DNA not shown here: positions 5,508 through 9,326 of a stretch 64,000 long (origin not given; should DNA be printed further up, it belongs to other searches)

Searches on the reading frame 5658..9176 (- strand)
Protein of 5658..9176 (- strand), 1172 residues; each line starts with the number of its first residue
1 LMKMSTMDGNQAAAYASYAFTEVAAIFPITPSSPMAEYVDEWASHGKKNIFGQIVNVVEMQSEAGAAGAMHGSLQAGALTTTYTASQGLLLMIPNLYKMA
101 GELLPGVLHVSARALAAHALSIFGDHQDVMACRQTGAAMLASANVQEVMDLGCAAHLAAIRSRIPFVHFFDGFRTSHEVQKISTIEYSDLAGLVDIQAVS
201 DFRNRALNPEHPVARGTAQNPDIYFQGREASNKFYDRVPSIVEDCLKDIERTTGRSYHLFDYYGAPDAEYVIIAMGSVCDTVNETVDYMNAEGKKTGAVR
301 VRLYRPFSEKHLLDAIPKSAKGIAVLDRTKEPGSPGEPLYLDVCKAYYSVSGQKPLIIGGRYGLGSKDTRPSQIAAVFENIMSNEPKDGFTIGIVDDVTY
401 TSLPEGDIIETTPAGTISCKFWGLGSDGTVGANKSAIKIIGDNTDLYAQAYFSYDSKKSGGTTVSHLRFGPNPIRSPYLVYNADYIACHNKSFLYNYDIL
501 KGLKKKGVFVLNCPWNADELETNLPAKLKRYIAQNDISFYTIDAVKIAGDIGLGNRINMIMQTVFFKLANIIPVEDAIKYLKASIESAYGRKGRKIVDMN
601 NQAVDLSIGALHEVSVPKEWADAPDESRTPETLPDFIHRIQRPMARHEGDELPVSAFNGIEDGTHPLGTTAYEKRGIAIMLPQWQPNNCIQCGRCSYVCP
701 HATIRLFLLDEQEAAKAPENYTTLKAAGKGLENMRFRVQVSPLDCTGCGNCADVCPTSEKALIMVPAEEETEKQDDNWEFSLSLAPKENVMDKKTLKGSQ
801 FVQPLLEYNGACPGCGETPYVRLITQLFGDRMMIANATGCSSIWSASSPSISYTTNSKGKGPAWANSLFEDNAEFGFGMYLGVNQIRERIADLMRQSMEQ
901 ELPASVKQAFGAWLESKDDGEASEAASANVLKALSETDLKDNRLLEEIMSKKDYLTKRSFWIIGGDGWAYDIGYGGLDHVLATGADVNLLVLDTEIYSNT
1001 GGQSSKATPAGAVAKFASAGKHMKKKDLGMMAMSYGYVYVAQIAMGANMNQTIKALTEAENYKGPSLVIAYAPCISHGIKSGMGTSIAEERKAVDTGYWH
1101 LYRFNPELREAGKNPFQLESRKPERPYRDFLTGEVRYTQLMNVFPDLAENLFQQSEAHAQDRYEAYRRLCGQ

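Call 47: search_protein_families(library=pfam, proteins=[window:5658-9176:-], max_evalue=0.0001)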
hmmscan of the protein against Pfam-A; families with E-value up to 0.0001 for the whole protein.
window:5658-9176:- (1172 aa): 16 families
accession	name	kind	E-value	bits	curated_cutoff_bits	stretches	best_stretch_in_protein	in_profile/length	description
PF01855.24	POR_N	-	1.6e-78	264.1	27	1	18-244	4-228/231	Pyruvate flavodoxin/ferredoxin oxidoreductase, thiamine diP-bdg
PF01558.24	POR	-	1.5e-32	113.5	27.4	1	425-606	1-170/173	Pyruvate ferredoxin/flavodoxin oxidoreductase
PF10371.14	EKR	-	1.6e-21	76.3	27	1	628-678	7-55/55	Domain of unknown function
PF17147.9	PFOR_II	-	3.9e-18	66.1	27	1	268-374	1-102/102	Pyruvate:ferredoxin oxidoreductase core domain II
PF12838.12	Fer4_7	-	3e-11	44.1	27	1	688-757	1-50/52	4Fe-4S dicluster domain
PF02775.26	TPP_enzyme_C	-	2.5e-09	37.5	21.9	1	957-1069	46-150/151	Thiamine pyrophosphate enzyme, C-terminal TPP binding domain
PF13237.11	Fer4_10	-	4.4e-09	36.6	25.5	1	685-756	5-53/53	4Fe-4S dicluster domain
PF12837.12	Fer4_6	-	6e-09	35.9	25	1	682-702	2-22/24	4Fe-4S binding domain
PF13484.11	Fer4_16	-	1.3e-08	36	30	1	688-757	1-65/66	4Fe-4S double cluster binding domain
PF13183.11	Fer4_8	-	1.7e-08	35.3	27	1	687-757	3-66/68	4Fe-4S dicluster domain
PF13187.11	Fer4_9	-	7.5e-08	32.7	27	1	688-758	1-50/52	4Fe-4S dicluster domain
PF00037.32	Fer4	-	1e-07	31.9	21.1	2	739-757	2-20/24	4Fe-4S binding domain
PF25160.1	LdpA_Fe-S-bd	-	3.6e-07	30.3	27.6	0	678-705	17-44/49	LdpA Fe-S cluster-binding domain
PF14697.11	Fer4_21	-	7.5e-06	26.4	35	0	686-758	5-54/59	4Fe-4S dicluster domain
PF12797.12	Fer4_2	-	1.5e-05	25.1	24.5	0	686-700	7-21/22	4Fe-4S binding domain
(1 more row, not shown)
